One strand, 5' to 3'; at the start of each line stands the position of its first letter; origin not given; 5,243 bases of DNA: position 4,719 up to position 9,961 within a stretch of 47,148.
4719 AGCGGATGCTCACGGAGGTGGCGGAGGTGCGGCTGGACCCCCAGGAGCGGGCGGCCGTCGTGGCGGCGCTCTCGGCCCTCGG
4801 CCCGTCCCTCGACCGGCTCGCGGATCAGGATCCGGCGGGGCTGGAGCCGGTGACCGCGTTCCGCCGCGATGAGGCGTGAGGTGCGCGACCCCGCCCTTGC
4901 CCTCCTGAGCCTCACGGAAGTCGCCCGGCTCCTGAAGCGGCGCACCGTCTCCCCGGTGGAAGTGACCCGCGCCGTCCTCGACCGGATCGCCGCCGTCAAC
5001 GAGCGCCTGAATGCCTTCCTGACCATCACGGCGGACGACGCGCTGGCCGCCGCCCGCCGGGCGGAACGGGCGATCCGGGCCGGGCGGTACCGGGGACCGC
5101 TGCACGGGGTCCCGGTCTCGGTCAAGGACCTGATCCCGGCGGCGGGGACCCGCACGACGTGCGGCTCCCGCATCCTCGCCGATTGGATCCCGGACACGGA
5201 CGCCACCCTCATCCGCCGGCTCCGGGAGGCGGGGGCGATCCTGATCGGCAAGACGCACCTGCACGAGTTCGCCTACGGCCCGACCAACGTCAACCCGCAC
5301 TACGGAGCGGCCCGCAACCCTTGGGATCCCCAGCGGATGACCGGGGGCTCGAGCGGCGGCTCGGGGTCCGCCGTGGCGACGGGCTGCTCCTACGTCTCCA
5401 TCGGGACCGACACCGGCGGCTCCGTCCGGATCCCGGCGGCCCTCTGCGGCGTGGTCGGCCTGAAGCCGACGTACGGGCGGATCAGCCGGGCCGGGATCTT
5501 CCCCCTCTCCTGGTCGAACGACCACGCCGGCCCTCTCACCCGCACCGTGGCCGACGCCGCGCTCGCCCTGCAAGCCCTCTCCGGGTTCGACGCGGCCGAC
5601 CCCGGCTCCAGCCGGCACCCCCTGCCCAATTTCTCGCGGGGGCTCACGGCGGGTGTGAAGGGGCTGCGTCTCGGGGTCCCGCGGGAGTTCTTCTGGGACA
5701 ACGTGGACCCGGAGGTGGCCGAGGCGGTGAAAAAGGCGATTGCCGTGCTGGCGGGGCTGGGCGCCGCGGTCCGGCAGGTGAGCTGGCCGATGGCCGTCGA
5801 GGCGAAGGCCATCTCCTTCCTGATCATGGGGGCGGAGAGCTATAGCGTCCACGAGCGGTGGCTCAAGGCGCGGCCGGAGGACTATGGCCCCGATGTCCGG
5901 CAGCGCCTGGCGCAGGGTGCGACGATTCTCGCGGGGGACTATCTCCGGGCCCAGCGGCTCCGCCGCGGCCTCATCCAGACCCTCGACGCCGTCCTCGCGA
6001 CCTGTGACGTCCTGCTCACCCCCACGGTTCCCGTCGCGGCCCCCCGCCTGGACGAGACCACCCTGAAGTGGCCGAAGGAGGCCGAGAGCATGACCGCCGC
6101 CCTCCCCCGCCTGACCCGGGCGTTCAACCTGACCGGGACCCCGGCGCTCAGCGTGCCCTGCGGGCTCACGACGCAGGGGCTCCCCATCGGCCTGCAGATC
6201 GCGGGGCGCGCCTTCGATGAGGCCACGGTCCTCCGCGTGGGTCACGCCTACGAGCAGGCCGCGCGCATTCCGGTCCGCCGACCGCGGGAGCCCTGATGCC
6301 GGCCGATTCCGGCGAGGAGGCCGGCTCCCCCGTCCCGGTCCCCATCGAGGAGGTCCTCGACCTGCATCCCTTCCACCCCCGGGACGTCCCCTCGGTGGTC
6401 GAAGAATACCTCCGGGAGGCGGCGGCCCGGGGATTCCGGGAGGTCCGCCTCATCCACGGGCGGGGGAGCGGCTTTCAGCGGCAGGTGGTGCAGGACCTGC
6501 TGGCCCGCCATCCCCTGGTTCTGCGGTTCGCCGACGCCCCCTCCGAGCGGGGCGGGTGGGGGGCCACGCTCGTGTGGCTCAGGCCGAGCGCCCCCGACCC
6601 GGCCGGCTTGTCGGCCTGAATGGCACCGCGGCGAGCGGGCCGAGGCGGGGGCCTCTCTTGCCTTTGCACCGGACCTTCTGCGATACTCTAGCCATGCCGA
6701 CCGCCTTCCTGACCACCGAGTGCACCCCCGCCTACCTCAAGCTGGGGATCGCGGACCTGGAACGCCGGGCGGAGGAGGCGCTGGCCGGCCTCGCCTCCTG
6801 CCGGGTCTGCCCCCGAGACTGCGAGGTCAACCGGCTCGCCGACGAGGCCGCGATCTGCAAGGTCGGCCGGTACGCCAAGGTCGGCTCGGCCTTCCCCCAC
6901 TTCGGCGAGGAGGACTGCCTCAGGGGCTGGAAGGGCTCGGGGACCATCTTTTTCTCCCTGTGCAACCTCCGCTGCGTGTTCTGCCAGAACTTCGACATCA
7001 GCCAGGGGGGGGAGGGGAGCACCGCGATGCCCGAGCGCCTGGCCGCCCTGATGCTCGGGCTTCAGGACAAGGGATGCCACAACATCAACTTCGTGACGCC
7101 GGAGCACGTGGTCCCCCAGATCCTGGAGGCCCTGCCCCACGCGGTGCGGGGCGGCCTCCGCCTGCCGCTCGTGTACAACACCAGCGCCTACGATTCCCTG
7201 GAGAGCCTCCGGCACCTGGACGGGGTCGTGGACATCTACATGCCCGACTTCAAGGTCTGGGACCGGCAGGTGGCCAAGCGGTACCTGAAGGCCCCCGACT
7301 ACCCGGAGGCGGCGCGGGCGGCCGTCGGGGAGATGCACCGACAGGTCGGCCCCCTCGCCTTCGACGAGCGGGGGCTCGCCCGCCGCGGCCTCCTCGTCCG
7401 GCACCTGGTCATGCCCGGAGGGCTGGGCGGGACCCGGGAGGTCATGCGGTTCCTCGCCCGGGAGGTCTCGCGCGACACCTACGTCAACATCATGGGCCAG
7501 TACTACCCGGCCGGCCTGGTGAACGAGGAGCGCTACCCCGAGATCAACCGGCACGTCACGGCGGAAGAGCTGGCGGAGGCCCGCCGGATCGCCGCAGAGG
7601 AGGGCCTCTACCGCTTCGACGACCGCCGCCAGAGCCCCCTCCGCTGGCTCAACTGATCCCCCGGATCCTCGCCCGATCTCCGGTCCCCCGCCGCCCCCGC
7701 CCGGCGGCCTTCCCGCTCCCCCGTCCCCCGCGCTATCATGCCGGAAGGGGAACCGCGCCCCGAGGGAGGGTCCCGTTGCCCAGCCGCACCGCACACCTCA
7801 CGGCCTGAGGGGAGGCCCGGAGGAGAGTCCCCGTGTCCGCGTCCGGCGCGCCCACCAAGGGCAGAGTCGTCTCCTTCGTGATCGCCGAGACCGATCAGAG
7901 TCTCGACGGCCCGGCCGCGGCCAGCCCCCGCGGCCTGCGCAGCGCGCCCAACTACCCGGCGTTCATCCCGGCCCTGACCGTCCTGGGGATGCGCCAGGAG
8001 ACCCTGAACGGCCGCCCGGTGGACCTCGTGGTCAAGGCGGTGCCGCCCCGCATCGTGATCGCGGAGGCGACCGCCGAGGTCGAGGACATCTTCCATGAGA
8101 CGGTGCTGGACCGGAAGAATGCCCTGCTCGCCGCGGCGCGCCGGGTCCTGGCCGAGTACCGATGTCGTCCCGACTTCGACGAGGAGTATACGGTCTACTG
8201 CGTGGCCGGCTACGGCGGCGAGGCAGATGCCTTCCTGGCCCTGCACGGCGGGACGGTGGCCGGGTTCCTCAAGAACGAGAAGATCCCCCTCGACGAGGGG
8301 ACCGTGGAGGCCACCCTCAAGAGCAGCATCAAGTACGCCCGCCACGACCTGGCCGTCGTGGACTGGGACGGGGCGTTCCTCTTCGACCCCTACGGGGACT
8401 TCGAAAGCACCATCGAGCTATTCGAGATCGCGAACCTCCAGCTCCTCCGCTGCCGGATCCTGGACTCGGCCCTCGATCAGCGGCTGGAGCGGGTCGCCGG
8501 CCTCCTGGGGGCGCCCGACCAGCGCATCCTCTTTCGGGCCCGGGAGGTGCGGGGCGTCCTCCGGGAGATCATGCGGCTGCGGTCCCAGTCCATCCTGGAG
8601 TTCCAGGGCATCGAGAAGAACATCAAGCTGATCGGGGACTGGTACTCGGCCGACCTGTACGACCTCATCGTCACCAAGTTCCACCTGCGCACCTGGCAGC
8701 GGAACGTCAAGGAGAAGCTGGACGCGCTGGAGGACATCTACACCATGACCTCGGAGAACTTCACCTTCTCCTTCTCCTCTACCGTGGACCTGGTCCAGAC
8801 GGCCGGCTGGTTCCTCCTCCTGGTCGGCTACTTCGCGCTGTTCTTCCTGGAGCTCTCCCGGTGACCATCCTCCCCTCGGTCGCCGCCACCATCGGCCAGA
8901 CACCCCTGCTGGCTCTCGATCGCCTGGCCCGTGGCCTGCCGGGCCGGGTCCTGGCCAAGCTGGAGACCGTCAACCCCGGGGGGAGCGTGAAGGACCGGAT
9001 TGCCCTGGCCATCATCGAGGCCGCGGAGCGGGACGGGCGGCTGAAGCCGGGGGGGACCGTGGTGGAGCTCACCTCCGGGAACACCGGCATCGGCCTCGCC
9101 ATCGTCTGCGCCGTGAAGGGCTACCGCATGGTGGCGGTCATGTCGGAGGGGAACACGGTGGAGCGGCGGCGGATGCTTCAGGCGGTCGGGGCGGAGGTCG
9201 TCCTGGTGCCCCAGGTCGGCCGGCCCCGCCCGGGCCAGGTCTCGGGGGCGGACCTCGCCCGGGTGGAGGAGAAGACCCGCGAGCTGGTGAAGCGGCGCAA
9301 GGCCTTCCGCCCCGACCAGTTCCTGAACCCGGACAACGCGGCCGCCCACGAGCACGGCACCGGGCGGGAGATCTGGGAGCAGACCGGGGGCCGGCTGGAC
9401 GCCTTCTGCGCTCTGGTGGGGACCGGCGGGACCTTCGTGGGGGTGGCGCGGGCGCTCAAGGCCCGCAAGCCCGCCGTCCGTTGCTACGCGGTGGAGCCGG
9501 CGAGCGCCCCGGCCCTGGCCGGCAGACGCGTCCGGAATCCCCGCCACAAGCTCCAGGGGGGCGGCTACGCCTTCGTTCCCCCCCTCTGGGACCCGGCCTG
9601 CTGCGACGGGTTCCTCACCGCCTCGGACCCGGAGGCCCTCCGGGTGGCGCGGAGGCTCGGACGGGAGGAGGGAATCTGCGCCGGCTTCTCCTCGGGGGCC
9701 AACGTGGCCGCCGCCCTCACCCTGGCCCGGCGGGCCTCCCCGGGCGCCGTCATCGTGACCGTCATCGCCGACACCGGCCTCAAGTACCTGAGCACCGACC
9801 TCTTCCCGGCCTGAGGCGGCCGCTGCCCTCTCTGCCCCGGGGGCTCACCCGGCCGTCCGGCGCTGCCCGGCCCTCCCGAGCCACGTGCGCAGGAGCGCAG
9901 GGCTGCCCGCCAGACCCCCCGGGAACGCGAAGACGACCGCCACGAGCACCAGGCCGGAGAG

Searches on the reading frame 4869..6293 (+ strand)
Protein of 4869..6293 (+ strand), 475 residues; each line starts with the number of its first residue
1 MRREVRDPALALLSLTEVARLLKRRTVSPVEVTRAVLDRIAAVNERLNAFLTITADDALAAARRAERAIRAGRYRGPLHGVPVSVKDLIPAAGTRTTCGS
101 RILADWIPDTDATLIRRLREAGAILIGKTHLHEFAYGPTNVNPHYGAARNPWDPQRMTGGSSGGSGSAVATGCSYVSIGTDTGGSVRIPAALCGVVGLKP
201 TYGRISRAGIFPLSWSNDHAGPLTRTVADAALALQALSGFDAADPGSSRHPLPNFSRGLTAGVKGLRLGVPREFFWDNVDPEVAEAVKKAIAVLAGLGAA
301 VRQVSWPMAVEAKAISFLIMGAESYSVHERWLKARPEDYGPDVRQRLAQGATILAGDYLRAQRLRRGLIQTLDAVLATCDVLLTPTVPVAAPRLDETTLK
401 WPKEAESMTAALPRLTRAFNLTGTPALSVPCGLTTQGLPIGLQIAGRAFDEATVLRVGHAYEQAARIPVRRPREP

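Call 49: search_protein_families(library=ncbifam, proteins=[window:4869-6293:+], max_evalue=0.001)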
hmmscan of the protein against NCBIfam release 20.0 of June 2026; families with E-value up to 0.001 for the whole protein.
window:4869-6293:+ (475 aa): 26 families (the best 25 are shown)
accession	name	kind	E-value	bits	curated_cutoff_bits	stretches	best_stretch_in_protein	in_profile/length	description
NF006631.0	PRK09201.1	equivalog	1.2e-120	403.4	461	1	12-465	6-455/466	AtzE family amidohydrolase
NF004815.0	PRK06169.1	equivalog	4.9e-117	391.3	506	1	10-472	7-466/471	amidase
TIGR02715.1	amido_AtzE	subfamily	8e-117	390.9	425.75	1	16-464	3-447/452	AtzE family amidohydrolase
TIGR00132.1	gatA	equivalog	1e-112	377.3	481.1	1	20-464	3-463/466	Asp-tRNA(Asn)/Glu-tRNA(Gln) amidotransferase subunit GatA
NF005688.0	PRK07488.1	equivalog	3.8e-107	359.1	532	1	6-464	4-465/474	indoleacetamide hydrolase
NF005460.0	PRK07056.1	subfamily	3.5e-104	349.3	447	1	15-465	10-453/457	amidase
NF005565.0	PRK07235.1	subfamily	1.7e-92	310.7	545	2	36-315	47-327/506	amidase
NF005450.0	PRK07042.1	equivalog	1.1e-91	307.7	458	1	11-467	5-454/464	amidase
NF005687.0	PRK07487.1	subfamily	7.8e-88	295.3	428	1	13-469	8-460/468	amidase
NF004622.0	PRK05962.1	equivalog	1.2e-87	294.5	463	1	35-463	10-426/431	amidase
NF004766.0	PRK06102.1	equivalog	1.6e-87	294.6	559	1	13-464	8-450/455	amidase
NF005686.0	PRK07486.1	subfamily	1.6e-86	291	465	1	11-472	12-480/486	amidase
NF006006.0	PRK08137.1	equivalog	2.4e-83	280.7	534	2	16-320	37-350/529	amidase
NF006043.0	PRK08186.1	subfamily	2.7e-83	280.4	487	1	14-469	8-452/600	allophanate hydrolase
NF004816.0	PRK06170.1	equivalog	3.4e-81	273.3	503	1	10-464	9-481/493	amidase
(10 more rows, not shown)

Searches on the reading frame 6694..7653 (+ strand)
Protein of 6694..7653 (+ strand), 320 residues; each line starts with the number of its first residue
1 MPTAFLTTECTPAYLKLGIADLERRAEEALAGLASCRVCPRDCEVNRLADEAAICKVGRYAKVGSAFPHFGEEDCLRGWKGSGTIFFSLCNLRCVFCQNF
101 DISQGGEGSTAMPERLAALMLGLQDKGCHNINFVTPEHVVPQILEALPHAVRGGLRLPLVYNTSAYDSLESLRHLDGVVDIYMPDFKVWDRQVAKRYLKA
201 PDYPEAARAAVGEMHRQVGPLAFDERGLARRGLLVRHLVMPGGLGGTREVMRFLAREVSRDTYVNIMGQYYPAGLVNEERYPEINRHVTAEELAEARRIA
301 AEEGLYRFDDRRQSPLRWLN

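Call 49: search_protein_families(library=ncbifam, proteins=[window:6694-7653:+], max_evalue=0.001)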
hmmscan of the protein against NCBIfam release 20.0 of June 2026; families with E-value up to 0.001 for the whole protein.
window:6694-7653:+ (320 aa): 2 families
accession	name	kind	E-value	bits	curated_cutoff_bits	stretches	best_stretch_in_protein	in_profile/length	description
TIGR04337.1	AmmeMemoSam_rS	hypoth_equivalog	2.7e-06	26.5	220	1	89-135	78-125/349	AmmeMemoRadiSam system radical SAM enzyme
TIGR02495.1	NrdG2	equivalog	6.9e-05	22.3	131.15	1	82-115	18-51/193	anaerobic ribonucleoside-triphosphate reductase activating protein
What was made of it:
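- On AmmeMemoRadiSam system protein B (TIGR04336): The only radical-SAM-like ORF (6694-7653) scores 26.5 bits against a cut-off of 220 and lies 9.4 kb away (call 49).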

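Call 86: search_protein_families(library=pfam, proteins=[window:6694-7653:+], max_evalue=0.1)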
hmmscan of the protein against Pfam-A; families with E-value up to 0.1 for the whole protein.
window:6694-7653:+ (320 aa): 1 family
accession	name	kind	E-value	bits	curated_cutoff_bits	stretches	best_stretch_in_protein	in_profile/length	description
PF04055.27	Radical_SAM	-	1.2e-06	29.3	29.5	1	85-198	2-121/166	Radical SAM superfamily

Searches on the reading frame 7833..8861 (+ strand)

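Call 49: search_protein_families(library=ncbifam, proteins=[window:7833-8861:+], max_evalue=0.001)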
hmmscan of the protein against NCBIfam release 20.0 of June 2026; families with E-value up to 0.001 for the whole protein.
window:7833-8861:+ (343 aa): 0 families

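Call 86: search_protein_families(library=pfam, proteins=[window:7833-8861:+], max_evalue=0.1)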
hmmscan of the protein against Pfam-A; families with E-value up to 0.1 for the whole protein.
window:7833-8861:+ (343 aa): 1 family
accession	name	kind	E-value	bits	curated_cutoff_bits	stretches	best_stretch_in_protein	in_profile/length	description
PF24009.1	DUF7323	-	0.048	14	27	1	112-143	7-39/52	Domain of unknown function (DUF7323)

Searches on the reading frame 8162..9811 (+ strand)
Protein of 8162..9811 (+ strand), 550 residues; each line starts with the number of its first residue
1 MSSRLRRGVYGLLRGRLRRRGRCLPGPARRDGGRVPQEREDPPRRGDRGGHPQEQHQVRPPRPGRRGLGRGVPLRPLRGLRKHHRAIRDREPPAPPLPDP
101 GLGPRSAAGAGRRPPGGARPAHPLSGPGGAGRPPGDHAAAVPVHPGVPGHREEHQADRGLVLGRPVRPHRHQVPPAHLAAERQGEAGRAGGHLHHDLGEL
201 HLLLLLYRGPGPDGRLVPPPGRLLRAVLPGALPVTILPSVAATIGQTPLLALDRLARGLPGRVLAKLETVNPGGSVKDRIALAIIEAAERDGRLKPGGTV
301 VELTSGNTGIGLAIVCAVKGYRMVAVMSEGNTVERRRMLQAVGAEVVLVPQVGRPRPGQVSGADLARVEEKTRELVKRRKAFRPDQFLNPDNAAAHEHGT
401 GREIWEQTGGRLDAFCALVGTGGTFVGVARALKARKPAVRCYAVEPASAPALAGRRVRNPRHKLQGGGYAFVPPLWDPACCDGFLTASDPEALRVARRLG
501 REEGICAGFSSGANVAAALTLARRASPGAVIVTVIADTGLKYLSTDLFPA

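Call 86: search_protein_families(library=pfam, proteins=[window:8162-9811:+], max_evalue=0.1)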
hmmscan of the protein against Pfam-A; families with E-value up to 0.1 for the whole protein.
window:8162-9811:+ (550 aa): 1 family
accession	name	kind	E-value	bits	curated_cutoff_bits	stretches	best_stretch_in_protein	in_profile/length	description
PF00291.31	PALP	-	2.4e-72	244.2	35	1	242-537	3-295/295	Pyridoxal-phosphate dependent enzyme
